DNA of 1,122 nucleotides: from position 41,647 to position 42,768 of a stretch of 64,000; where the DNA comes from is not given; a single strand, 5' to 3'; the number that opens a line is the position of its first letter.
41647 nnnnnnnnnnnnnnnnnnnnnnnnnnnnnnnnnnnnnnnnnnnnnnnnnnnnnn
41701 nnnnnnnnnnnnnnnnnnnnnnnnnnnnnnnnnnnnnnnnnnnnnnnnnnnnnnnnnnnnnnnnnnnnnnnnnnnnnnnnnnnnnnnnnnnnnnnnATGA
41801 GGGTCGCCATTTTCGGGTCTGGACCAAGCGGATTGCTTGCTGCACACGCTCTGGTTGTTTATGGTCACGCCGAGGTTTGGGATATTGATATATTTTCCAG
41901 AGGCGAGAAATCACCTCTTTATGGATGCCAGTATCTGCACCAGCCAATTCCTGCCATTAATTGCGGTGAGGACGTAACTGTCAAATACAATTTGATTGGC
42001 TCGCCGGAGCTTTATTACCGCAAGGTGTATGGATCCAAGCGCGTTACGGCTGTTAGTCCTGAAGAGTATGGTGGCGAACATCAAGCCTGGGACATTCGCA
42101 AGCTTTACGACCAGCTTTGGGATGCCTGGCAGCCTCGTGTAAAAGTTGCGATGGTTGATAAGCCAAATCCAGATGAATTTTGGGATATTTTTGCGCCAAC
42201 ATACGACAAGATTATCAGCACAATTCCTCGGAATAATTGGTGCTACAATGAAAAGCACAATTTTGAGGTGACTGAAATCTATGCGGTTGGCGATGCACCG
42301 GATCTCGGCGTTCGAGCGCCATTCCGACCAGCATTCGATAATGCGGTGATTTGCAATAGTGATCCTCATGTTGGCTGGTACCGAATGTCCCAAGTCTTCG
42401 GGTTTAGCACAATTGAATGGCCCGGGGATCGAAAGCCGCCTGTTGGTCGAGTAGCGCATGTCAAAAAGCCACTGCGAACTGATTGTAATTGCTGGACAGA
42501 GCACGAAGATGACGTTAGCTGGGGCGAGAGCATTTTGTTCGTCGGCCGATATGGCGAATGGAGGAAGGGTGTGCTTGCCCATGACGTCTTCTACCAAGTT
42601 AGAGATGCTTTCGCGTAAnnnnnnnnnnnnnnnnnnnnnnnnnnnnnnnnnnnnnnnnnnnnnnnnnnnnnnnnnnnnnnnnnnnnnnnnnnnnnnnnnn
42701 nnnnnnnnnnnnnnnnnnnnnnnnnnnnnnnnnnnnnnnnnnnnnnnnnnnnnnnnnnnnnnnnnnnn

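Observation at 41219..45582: Enzyme cluster suggestive of nucleotide, sugar or DNA-base modification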

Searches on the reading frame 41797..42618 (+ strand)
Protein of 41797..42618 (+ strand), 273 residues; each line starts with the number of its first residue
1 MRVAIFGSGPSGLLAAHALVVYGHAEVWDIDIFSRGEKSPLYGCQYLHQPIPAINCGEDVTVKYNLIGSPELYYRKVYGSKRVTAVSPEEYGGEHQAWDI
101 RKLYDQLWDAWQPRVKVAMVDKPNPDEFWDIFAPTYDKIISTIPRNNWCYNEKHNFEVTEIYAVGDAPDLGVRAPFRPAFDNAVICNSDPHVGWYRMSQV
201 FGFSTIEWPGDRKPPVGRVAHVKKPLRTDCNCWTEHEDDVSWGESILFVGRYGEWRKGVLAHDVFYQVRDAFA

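Call 3: search_protein_families(library=pfam, proteins=[window:41797-42618:+], max_evalue=0.1)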
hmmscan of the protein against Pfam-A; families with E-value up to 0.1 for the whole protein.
window:41797-42618:+ (273 aa): 0 families

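Call 4: search_protein_families(library=phrogs, proteins=[window:41797-42618:+], max_evalue=0.01)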
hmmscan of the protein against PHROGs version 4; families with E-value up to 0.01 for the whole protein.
window:41797-42618:+ (273 aa): 1 family
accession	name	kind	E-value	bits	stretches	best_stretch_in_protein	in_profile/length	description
phrog_8720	-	unknown function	2.9e-85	287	1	1-270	1-262/270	-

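Call 7: search_dna_similar(query=window:41797-42618:+, collection=phages, mode=protein, max_rows=40)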
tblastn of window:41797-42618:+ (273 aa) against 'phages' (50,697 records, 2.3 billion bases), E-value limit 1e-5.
Records with a match: 126; places in all: 126; records where one place covers at least 80% of the query: 126.
Best place of each record, by identity: <60% 126.
By first word of the organism name: Gordonia 46; Microbacterium 36; Mycobacterium 32; Streptomyces 9; Arthrobacter 2; Nocardia 1.
By host as written in the record: Gordonia rubripertincta NRRL B-16540 26; Microbacterium foliorum NRRL B-24224 25; Mycobacterium smegmatis mc2 155 19; Microbacterium foliorum NRRL B-24224 SEA 11; Gordonia terrae 3612 10; Gordonia rubripertincta NRRL B-16540 SEA 9; Mycobacterium smegmatis mc#155 6; Streptomyces viridochromogenes DSM40736 5; and 10 more.
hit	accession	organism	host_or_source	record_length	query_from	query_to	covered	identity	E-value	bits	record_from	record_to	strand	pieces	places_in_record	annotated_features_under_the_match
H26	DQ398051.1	Mycobacterium phage PLot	Mycobacterium sp.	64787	3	268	97%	44.6%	1e-63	221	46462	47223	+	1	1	61: oxidoreductase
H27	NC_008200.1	Mycobacterium phage PLot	Mycobacterium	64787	3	268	97%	44.6%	1e-63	221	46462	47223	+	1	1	gp61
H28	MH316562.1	Mycobacterium phage Erk16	soil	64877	3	268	97%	44.6%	4e-63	219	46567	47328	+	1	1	61: oxidoreductase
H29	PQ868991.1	Mycobacterium phage Prager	Mycobacterium smegmatis mc#155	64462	3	268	97%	44.2%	5e-63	219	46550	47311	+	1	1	62: oxidoreductase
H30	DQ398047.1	Mycobacterium phage PBI1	Mycobacterium sp.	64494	3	268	97%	44.2%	5e-63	219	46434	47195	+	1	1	58: oxidoreductase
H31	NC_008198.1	Mycobacterium phage PBI1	Mycobacterium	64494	3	268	97%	44.2%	5e-63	219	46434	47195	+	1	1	gp58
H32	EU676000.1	Mycobacterium phage Adjutor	Mycobacterium sp.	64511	3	268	97%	44.2%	5e-63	219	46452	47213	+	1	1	60: oxidoreductase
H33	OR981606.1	Mycobacterium phage Benzema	Mycolicobacterium smegmatis mc^2 155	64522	3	268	97%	44.2%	5e-63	219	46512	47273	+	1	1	oxidoreductase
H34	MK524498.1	Mycobacterium phage Chill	Mycobacterium smegmatis mc2 155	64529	3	268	97%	44.2%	5e-63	219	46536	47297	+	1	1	64: oxidoreductase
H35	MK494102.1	Mycobacterium phage WaldoWhy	Mycobacterium smegmatis mc2 155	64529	3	268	97%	44.2%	5e-63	219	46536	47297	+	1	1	64: oxidoreductase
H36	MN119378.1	Mycobacterium phage Penelope2018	Mycobacterium smegmatis mc2 155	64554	3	268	97%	44.2%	5e-63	219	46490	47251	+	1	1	62: oxidoreductase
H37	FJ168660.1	Mycobacterium phage Butterscotch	Mycobacterium smegmatis mc2 155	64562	3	268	97%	44.2%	5e-63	219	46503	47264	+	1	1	60: oxidoreductase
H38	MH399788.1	Mycobacterium phage Visconti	Mycobacterium smegmatis mc2 155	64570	3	268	97%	44.2%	5e-63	219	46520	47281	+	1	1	63: oxidoreductase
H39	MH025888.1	Mycobacterium phage BigMama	Mycobacterium smegmatis mc2 155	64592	3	268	97%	44.2%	5e-63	219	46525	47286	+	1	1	60: oxidoreductase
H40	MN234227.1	Mycobacterium phage Giuseppe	Mycobacterium smegmatis mc#155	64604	3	268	97%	44.2%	5e-63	219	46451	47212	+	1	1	63: oxidoreductase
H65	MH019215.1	Streptomyces phage Yara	Streptomyces toxytricini NRRL B-5426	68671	1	272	100%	37.2%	4e-46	170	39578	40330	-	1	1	50: oxidoreductase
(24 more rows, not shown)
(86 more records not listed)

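Call 8: get_annotated_region(hit=H28, flank=9000)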
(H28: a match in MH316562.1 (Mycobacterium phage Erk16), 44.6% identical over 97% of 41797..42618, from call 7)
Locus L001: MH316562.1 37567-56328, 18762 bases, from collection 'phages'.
description: Mycobacterium phage Erk16, complete genome.
organism: Mycobacterium phage Erk16 (NCBI taxid 2234027)
taxonomy: Viruses; Duplodnaviria; Heunggongvirae; Uroviricota; Caudoviricetes; Dclasvirinae; Plotvirus; Plotvirus plot
host: -; source: soil; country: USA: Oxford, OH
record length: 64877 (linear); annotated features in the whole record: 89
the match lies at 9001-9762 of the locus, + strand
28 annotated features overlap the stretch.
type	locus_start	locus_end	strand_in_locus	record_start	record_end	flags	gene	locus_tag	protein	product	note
CDS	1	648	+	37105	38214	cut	46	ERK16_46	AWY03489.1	hypothetical protein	gp46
CDS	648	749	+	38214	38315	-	47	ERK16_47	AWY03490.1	hypothetical protein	gp47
CDS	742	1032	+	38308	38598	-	48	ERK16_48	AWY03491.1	hydrolase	-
CDS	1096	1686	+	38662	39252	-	49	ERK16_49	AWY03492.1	hypothetical protein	gp49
CDS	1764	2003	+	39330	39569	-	50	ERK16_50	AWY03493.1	hypothetical protein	gp50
CDS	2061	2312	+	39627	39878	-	51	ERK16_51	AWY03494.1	hypothetical protein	gp51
CDS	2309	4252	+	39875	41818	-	52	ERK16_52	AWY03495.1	helicase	-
CDS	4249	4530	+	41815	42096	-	53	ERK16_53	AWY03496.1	hypothetical protein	gp53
CDS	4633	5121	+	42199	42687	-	54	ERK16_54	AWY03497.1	hypothetical protein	gp54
CDS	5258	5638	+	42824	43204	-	55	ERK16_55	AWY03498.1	hypothetical protein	gp55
CDS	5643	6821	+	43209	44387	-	56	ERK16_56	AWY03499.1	DNA helicase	-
CDS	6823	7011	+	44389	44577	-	57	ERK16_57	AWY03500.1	hypothetical protein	gp57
CDS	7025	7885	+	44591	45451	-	58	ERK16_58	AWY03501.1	DNA recombinase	RecA DNA recombinase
CDS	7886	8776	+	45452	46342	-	59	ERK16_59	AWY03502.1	hypothetical protein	gp59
CDS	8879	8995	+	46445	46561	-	60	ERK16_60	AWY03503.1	hypothetical protein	gp60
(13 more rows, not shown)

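Call 10: search_solved_structures(query=window:41797-42618:+, max_evalue=10, show_alignments=2)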
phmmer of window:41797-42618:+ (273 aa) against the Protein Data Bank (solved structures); distinct sequences matched with E-value up to 10: 2.
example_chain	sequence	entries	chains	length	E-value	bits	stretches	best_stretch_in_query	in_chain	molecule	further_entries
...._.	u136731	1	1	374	0.38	12.9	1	3-35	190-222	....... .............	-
3txy_A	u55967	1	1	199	0.75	11.9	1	121-206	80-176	Isochorismatase family protein family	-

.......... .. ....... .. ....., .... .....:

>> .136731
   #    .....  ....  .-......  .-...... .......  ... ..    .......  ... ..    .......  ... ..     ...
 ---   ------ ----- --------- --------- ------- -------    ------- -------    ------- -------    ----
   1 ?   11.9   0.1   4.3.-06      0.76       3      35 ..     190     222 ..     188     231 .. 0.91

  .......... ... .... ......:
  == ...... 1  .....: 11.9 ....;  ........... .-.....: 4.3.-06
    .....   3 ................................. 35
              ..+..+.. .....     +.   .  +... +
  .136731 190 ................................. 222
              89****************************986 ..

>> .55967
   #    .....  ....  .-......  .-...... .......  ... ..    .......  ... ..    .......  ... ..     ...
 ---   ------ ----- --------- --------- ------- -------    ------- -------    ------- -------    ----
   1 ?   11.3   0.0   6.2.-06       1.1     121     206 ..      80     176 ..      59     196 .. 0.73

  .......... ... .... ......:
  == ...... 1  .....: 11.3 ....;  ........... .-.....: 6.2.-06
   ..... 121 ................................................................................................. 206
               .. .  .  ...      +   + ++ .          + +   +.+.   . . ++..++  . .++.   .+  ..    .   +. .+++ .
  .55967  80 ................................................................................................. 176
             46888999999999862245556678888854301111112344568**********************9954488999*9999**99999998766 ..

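Call 12: find_related_loci(query=window:41797-42618:+, collection=viral_contigs, flank=10000)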
Query window:41797-42618:+ (273 aa) in viral_contigs; peptide patterns used: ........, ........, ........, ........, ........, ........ (x = any residue, [..] = any of these).
3 stretches matched a pattern, but none encodes a relative of the query by tblastn (E <= 1e-3).

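Call 13: find_homologous_proteins(query=window:41797-42618:+, max_evalue=0.001)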
Query window:41797-42618:+ (273 aa): 123 proteins with E <= 0.001 among 421 candidates; the best 120 are listed.
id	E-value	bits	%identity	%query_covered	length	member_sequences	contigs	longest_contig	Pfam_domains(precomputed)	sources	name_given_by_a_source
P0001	5.9e-194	661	100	100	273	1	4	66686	-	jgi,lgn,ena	-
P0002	3.4e-147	507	74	100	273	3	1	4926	-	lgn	-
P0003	7.8e-137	473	70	100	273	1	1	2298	-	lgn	-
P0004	2.6e-133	462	68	100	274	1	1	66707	-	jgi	jgi:hypothetical protein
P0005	1.2e-106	374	61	98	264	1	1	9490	-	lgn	-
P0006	4.8e-106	372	59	100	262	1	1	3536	-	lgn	-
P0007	2.0e-92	327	54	100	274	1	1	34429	-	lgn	-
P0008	9.4e-87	309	52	100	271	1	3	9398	-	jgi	jgi:hypothetical protein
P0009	2.2e-85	304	52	99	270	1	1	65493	-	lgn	-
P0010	1.2e-84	302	53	100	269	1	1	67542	-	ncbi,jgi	jgi:hypothetical protein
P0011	2.7e-83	297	50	100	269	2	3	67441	-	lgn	-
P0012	1.2e-79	285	50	96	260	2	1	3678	-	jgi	jgi:hypothetical protein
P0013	1.6e-72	262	54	79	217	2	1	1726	-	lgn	-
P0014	3.0e-67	245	47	98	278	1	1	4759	-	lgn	-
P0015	4.7e-67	244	45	97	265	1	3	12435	-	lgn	-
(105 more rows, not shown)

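Call 16: find_encoding_contigs(protein=P0001, flank=10000, max_places=4)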
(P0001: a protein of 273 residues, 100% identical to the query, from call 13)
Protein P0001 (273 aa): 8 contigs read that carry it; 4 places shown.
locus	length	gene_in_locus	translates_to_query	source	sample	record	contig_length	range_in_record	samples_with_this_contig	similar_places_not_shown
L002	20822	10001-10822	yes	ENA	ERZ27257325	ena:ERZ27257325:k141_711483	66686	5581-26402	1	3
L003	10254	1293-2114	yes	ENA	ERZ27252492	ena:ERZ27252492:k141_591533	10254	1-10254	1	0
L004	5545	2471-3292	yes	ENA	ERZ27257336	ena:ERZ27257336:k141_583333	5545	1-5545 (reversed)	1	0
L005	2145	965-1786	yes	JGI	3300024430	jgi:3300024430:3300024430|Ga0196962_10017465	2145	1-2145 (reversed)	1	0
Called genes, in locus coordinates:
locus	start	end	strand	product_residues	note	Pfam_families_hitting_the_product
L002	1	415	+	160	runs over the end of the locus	-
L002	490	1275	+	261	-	-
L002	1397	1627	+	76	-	-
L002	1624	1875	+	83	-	-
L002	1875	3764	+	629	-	PF00176:SNF2-rel_dom, PF00271:Helicase_C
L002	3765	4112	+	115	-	-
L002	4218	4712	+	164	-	-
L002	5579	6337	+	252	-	-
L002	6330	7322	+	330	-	PF12705:PDDEXK_1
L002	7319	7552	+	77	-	-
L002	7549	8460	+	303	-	PF13479:AAA_24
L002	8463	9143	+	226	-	-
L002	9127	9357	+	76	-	-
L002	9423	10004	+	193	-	PF03013:Pyr_excise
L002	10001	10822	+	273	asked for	-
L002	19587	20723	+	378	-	PF02511:Thy1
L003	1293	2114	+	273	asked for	-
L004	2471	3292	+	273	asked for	-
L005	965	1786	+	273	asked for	-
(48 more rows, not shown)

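Call 17: find_related_loci(query=A1, collection=viral_contigs, flank=10000)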
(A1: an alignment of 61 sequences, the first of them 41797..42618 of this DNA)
Query A1 (273 aa) in viral_contigs; peptide patterns used: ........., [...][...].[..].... (x = any residue, [..] = any of these).
251 stretches matched a pattern; 181 encode a relative of the query (tblastn E <= 1e-3); the best 80 are kept; 80 distinct loci.
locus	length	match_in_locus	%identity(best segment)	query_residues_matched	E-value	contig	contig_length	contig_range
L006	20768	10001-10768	45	1-270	4e-70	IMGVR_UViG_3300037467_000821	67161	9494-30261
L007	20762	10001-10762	44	3-268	3e-66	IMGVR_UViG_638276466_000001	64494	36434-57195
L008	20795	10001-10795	41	3-273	3e-65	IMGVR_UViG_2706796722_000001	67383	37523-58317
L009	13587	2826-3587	44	2-268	4e-64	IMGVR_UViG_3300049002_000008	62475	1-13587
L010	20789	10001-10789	43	1-273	4e-64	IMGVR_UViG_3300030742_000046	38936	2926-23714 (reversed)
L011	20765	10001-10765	44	1-268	3e-63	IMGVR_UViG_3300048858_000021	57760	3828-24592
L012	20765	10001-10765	42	1-270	3e-62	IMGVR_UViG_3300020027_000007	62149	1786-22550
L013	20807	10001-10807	38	2-273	2e-61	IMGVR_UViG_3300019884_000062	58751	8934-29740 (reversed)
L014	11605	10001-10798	40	2-265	6e-61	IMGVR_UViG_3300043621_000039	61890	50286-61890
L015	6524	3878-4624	42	3-268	9e-61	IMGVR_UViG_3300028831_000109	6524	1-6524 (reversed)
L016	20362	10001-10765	42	1-270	3e-60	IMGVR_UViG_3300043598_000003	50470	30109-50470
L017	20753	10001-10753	42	2-265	2e-60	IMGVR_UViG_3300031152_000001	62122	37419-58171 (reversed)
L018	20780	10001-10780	42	1-273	9e-60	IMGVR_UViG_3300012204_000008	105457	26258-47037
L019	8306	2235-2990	40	3-268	2e-59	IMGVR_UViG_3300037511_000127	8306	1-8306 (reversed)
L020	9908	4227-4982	40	3-268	2e-59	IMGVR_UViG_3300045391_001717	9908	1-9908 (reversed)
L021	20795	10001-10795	41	2-265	1e-58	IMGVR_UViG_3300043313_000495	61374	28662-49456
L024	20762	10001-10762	44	3-265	7e-58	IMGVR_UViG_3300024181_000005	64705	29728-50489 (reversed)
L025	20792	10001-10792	42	1-268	2e-57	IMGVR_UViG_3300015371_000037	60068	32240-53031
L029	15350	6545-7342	40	1-270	8e-57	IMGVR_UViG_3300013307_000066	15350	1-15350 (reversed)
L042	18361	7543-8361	39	2-273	4e-54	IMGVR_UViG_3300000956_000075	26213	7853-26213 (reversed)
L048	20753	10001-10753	37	2-268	5e-54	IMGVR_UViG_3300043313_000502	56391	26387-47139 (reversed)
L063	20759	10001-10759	41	2-268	2e-51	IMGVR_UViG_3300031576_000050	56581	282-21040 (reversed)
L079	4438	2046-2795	38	3-273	2e-48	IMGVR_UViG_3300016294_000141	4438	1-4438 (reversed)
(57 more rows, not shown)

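Call 24: predict_structure(alignment_id=A1)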
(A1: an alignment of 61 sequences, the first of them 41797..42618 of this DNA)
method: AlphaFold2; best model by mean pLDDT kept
length: 273 residues; sequences in the alignment: 61
mean_pLDDT: 94.4   pTM: 0.90
mean pLDDT of the five models: 94.4, 94.3, 93.5, 93.4, 93.3
residues with pLDDT >= 90: 256; 70-90: 7; 50-70: 8; < 50: 2
segments of 3 or more residues with pLDDT < 50: none
pLDDT, mean of each block of 10 residues (from residue 1): 97 98 97 96 95 97 97 95 91 97 97 97 94 94 97 97 95 95 98 98 98 95 96 68 79 95 97 91
secondary structure, 60 per line:
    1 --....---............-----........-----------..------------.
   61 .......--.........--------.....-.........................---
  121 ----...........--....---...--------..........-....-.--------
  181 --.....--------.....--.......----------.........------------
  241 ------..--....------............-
elements in order: E3-6 H10-21 E30-34 E60-67 H70-78 H87-91 E93-99 H100-114 E115-117 H125-135 E138-141 E156-165 E183-187 E196-200 E203-209 E220-228 H251-254 H261-272

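Call 26: fold_search(model_id=the predicted structure, library=pdb)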
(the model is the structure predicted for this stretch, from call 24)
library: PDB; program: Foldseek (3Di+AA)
matches with E <= 10: 1805; with E <= 0.001: 407
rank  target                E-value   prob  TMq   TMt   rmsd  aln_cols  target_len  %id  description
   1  5wwv_H                3.3e-08  1.00  0.41  0.35  11.3       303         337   14  Crystal structure of porcine kidney D-amino acid oxidase mutant (I230A/R283G) (released 2018-01-17)
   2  3all_B                1.1e-07  1.00  0.50  0.39   8.0       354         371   14  Crystal structure of 2-methyl-3-hydroxypyridine-5-carboxylic acid oxygenase, mutant Y270A (released 2011-08-10)
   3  1i8t_A                1.1e-07  1.00  0.47  0.38   8.4       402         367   11  STRUCTURE OF UDP-GALACTOPYRANOSE MUTASE FROM E.COLI (released 2001-10-03)
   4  1an9_A                1.8e-07  1.00  0.51  0.43   9.9       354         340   14  D-AMINO ACID OXIDASE COMPLEX WITH O-AMINOBENZOATE (released 1997-11-12)
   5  3hdq_C                1.8e-07  1.00  0.49  0.39   8.8       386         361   12  Crystal structure of UDP-galactopyranose mutase (oxidized form) in complex with substrate (released 2009-12-29)
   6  4dsg_A                1.9e-07  1.00  0.52  0.33   9.4       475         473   12  Crystal Structure of oxidized UDP-Galactopyranose mutase (released 2012-06-13)
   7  3hdq_G                1.9e-07  1.00  0.48  0.39   8.9       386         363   12  Crystal structure of UDP-galactopyranose mutase (oxidized form) in complex with substrate (released 2009-12-29)
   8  3c4a                  2.1e-07  1.00  0.44  0.35   6.7       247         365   11  Crystal structure of vioD hydroxylase in complex with FAD from Chromobacterium violaceum. Northeast Structural Genomics  (released 2008-02-05)
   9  7u9u_B                2.2e-07  1.00  0.50  0.42   9.1       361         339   13  Crystal structure of human D-amino acid oxidase in complex with inhibitor (released 2022-06-08)
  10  8hy5_B                2.6e-07  1.00  0.50  0.42  10.4       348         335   13  Structure of D-amino acid oxidase mutant R38H (released 2023-01-25)
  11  4qfc_B                2.8e-07  1.00  0.48  0.42   9.4       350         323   13  Co-crystal structure of compound 3 (4-hydroxy-6-[2-(7-hydroxy-2-oxo-4-phenyl-2h-chromen-6-yl)ethyl]pyridazin-3(2h)-one (released 2014-07-16)
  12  3he3_A                3.2e-07  1.00  0.47  0.37   9.8       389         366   12  Crystal Structure of UDP-galactopyranose mutase in complex with UDP (released 2009-12-29)
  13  4yjd_B                3.4e-07  1.00  0.47  0.39  10.3       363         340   14  Crystal structure of DAAO(Y228L/R283G) variant (apo form) (released 2016-04-06)
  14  4dsh_B                4.6e-07  1.00  0.54  0.34   9.0       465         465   12  Crystal structure of reduced UDP-Galactopyranose mutase (released 2012-06-13)
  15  4qfd_B                4.6e-07  1.00  0.52  0.46   8.8       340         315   14  Co-crystal structure of compound 2 (3-(7-hydroxy-2-oxo-4-phenyl-2H-chromen-6-yl)propanoic acid) and FAD bound to human (released 2014-07-16)
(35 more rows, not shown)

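Call 29: fold_search(model_id=the predicted structure, library=viral)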
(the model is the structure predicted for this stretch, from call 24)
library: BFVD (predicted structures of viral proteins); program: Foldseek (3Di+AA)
matches with E <= 10: 256; with E <= 0.001: 17
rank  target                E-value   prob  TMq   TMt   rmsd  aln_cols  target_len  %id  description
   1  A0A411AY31            1.8e-30  1.00  0.85  0.91   1.8       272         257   35  (no name in the UniProt tables at hand)
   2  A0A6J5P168            2.1e-11  1.00  0.60  0.54   7.2       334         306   15  Uncharacterized protein [uncultured Caudovirales phage]
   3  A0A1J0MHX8            6.3e-09  1.00  0.49  0.48   7.4       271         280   18  Uncharacterized protein [Pseudomonas phage PA5]
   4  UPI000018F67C         3.3e-07  1.00  0.52  0.40   9.2       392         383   11  (no name look-up for this kind of identifier)
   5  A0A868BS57            2.7e-06  1.00  0.53  0.43   8.2       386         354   11  (no name in the UniProt tables at hand)
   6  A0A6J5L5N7            3.4e-06  1.00  0.52  0.39   7.4       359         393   13  Flavin-dependent halogenase [uncultured Caudovirales phage]
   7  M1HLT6                1.5e-05  1.00  0.54  0.35  10.4       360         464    9  (no name in the UniProt tables at hand)
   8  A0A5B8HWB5            2.3e-05  1.00  0.53  0.38   7.1       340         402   11  Lycopene cyclase protein [Mimiviridae sp. ChoanoV1]
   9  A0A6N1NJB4            1.0e-04  1.00  0.44  0.34  10.7       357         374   11  Monooxygenase [Tupanvirus soda lake]
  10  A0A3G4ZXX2            1.3e-04  0.99  0.41  0.33  12.0       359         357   11  Monooxygenase, FAD-binding domain-containing protein [Edafosvirus sp.]
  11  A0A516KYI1            1.8e-04  1.00  0.43  0.44   7.1       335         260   12  (no name in the UniProt tables at hand)
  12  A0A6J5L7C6            2.0e-04  1.00  0.48  0.40   8.8       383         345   10  FAD dependent oxidoreductase [uncultured Caudovirales phage]
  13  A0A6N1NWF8            2.2e-04  0.96  0.24  0.14  13.6       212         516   12  Putative orfan [Tupanvirus soda lake]
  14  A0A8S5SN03            2.5e-04  0.99  0.46  0.40  11.1       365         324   12  D-Arginine Dehydrogenase [Podoviridae sp. ctIKM86]
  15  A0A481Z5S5            3.1e-04  1.00  0.55  0.23   9.4       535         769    9  Flavin containing amine oxidoreductase [Pithovirus LCPAC202]
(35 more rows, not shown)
